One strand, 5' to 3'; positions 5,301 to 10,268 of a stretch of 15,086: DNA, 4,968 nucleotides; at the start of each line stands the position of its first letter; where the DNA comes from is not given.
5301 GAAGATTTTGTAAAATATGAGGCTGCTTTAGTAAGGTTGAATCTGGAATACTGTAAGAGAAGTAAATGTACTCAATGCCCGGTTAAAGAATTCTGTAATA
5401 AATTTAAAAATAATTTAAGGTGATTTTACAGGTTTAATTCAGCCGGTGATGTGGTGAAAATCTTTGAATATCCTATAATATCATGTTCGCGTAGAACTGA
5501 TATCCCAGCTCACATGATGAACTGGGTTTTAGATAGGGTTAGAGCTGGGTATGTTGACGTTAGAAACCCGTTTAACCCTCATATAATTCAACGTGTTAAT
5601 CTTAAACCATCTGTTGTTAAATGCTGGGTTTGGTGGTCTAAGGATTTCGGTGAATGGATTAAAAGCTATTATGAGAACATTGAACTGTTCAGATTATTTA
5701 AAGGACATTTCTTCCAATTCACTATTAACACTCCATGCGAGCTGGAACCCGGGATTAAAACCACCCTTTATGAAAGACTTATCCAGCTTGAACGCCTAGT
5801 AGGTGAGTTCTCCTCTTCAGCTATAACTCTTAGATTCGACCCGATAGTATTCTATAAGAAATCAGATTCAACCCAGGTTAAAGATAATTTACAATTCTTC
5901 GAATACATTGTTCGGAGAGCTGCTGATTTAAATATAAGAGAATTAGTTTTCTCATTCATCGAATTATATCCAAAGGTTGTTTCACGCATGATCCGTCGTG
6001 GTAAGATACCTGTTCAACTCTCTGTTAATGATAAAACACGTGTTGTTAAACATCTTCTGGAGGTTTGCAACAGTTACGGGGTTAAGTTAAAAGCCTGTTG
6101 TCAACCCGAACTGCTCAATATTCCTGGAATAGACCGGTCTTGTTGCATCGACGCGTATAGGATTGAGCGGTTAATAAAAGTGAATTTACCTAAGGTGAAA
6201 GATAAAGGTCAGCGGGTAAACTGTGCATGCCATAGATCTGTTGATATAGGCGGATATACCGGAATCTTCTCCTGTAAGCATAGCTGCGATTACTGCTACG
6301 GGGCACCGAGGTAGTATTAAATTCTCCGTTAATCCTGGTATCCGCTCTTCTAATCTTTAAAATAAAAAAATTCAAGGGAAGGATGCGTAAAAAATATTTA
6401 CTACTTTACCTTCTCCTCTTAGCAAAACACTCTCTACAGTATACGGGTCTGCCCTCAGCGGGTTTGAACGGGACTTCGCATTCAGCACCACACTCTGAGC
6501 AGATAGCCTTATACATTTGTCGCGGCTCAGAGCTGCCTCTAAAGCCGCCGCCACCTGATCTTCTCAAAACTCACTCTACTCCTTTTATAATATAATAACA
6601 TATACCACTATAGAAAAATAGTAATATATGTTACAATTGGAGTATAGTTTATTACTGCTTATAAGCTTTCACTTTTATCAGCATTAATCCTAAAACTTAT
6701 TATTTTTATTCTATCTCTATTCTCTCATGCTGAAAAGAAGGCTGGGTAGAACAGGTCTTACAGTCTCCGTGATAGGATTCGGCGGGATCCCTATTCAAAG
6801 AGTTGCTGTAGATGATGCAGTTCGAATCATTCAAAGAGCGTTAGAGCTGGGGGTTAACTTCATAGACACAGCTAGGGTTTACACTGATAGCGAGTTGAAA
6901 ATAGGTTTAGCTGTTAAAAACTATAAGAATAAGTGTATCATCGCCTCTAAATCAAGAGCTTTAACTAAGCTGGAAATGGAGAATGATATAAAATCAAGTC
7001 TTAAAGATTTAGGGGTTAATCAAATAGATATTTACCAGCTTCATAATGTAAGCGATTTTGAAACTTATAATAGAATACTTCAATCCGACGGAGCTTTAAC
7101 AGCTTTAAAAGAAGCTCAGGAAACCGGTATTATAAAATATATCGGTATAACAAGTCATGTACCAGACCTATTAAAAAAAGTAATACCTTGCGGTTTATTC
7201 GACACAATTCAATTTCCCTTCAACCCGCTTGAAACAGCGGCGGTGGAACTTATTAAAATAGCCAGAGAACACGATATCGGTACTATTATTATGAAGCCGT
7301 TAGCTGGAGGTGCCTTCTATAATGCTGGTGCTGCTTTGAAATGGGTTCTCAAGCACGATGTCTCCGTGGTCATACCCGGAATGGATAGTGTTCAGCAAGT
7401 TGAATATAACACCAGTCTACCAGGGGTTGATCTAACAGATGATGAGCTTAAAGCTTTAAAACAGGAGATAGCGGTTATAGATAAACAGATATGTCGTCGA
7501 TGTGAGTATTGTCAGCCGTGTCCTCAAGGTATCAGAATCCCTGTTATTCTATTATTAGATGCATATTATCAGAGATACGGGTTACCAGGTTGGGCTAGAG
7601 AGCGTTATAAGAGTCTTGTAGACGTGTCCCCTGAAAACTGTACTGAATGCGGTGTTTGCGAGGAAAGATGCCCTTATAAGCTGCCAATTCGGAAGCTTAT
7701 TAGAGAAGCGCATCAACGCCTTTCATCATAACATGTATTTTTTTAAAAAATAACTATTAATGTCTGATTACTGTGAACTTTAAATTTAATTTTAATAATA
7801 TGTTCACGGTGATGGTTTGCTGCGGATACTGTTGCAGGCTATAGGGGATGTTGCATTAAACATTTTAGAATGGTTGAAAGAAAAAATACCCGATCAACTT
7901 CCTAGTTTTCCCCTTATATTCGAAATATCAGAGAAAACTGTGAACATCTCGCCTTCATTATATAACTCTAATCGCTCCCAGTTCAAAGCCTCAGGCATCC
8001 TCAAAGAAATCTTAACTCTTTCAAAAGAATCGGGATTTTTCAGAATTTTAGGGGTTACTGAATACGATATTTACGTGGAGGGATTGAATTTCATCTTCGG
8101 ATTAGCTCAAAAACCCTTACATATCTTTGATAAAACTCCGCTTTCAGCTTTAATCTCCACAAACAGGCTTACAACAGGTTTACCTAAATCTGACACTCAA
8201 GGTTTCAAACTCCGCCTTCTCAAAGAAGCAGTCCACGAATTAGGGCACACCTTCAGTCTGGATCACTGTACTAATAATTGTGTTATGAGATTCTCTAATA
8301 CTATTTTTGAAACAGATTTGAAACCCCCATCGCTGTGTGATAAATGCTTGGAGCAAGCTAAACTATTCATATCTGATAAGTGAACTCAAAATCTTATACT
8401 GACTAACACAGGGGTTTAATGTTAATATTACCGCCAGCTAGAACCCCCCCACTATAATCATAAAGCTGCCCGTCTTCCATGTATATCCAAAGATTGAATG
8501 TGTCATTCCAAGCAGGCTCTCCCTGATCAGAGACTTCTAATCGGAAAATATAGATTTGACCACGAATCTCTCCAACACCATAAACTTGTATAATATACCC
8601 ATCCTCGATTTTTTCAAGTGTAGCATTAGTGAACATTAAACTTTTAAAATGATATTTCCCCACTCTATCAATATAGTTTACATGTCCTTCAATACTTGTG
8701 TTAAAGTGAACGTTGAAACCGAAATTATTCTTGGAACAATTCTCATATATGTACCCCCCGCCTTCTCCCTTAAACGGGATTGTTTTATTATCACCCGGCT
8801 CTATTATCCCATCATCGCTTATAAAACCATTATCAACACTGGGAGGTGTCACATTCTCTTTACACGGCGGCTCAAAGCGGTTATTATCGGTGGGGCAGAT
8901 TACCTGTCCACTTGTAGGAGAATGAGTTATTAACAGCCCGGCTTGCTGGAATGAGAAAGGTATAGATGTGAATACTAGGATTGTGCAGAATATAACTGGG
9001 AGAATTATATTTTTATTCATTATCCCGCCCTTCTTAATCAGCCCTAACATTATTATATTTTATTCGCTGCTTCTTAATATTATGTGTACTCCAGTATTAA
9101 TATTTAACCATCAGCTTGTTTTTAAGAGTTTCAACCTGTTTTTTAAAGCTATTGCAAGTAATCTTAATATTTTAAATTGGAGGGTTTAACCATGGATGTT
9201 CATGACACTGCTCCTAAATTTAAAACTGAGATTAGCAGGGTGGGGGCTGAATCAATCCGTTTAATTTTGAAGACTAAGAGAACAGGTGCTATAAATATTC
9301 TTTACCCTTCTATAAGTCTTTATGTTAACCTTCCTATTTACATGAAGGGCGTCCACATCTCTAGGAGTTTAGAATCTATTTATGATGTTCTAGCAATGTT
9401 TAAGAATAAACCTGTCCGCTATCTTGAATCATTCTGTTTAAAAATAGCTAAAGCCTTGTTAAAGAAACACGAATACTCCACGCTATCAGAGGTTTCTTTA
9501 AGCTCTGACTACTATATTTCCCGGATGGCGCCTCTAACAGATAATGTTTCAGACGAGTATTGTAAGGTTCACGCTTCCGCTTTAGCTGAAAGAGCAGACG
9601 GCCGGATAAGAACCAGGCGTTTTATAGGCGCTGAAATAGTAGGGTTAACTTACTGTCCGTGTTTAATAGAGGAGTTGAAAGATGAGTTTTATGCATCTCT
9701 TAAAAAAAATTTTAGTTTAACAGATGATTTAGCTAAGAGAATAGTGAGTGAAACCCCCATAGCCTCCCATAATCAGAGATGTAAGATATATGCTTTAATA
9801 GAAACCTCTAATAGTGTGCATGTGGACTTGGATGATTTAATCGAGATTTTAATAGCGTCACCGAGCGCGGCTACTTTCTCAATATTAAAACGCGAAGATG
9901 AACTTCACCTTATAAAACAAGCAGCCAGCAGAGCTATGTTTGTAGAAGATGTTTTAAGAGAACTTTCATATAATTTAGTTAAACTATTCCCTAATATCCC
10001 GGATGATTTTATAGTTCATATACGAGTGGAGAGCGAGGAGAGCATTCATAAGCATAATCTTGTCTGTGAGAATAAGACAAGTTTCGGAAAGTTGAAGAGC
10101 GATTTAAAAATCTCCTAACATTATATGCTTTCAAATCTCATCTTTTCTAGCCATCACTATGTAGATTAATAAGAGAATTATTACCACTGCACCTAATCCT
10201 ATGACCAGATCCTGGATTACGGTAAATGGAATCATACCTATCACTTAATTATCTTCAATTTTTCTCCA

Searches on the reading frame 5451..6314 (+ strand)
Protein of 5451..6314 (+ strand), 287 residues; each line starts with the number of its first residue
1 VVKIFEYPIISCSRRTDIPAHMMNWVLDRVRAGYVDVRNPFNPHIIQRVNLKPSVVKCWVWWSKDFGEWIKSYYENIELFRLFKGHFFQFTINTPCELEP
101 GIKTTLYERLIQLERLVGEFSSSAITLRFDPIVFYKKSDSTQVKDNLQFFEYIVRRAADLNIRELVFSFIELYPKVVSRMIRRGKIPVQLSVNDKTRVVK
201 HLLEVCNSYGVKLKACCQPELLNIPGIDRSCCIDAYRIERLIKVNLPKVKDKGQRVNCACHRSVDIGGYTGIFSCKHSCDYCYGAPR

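Call 9: search_protein_families(library=pfam, proteins=[window:5451-6314:+], max_evalue=0.001)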
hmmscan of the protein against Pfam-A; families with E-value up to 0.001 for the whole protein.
window:5451-6314:+ (287 aa): 1 family
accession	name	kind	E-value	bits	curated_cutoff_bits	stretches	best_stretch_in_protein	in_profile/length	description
PF08902.16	DUF1848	-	3e-63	214.5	30.5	1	9-283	1-261/262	Domain of unknown function (DUF1848)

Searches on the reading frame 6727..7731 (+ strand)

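Call 9: search_protein_families(library=pfam, proteins=[window:6727-7731:+], max_evalue=0.001)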
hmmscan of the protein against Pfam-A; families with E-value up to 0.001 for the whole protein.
window:6727-7731:+ (334 aa): 8 families
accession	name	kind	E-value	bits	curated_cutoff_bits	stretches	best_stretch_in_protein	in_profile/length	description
PF00248.27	Aldo_ket_red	-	6.4e-37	127.6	24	1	16-197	2-197/291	Aldo/keto reductase family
PF13187.11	Fer4_9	-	8.8e-07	29.3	27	1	256-318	2-50/52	4Fe-4S dicluster domain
PF12838.12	Fer4_7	-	9.4e-07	29.6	27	1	293-318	26-51/52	4Fe-4S dicluster domain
PF13534.11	Fer4_17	-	4.2e-06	27.7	22.2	1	256-319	2-60/61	4Fe-4S dicluster domain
PF13237.11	Fer4_10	-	1.2e-05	25.6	25.5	1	250-316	3-53/53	4Fe-4S dicluster domain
PF13183.11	Fer4_8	-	3e-05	24.9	27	1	256-318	5-67/68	4Fe-4S dicluster domain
PF12797.12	Fer4_2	-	0.0002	21.5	24.5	0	300-317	5-22/22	4Fe-4S binding domain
PF00037.32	Fer4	-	0.00031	20.8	21.1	1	299-317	2-20/24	4Fe-4S binding domain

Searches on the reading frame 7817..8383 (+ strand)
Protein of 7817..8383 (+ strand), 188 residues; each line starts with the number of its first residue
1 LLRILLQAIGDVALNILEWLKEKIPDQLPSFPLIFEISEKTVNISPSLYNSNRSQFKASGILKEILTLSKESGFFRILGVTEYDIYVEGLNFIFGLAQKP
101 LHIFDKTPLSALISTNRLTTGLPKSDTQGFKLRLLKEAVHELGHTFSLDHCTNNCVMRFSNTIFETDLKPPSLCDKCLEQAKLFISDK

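Call 9: search_protein_families(library=pfam, proteins=[window:7817-8383:+], max_evalue=0.001)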
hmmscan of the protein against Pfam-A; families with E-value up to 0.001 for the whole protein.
window:7817-8383:+ (188 aa): 1 family
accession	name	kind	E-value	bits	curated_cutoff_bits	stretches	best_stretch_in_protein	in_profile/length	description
PF07998.17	Peptidase_M54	-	1.7e-20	74.3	24.4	1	42-181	54-192/194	Peptidase family M54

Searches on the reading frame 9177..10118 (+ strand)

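Call 9: search_protein_families(library=pfam, proteins=[window:9177-10118:+], max_evalue=0.001)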
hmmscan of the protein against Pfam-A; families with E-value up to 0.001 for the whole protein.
window:9177-10118:+ (313 aa): 1 family
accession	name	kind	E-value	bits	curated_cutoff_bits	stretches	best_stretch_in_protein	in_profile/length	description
PF02649.19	GCHY-1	-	2.9e-53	181.5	25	1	7-296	3-259/260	Type I GTP cyclohydrolase folE2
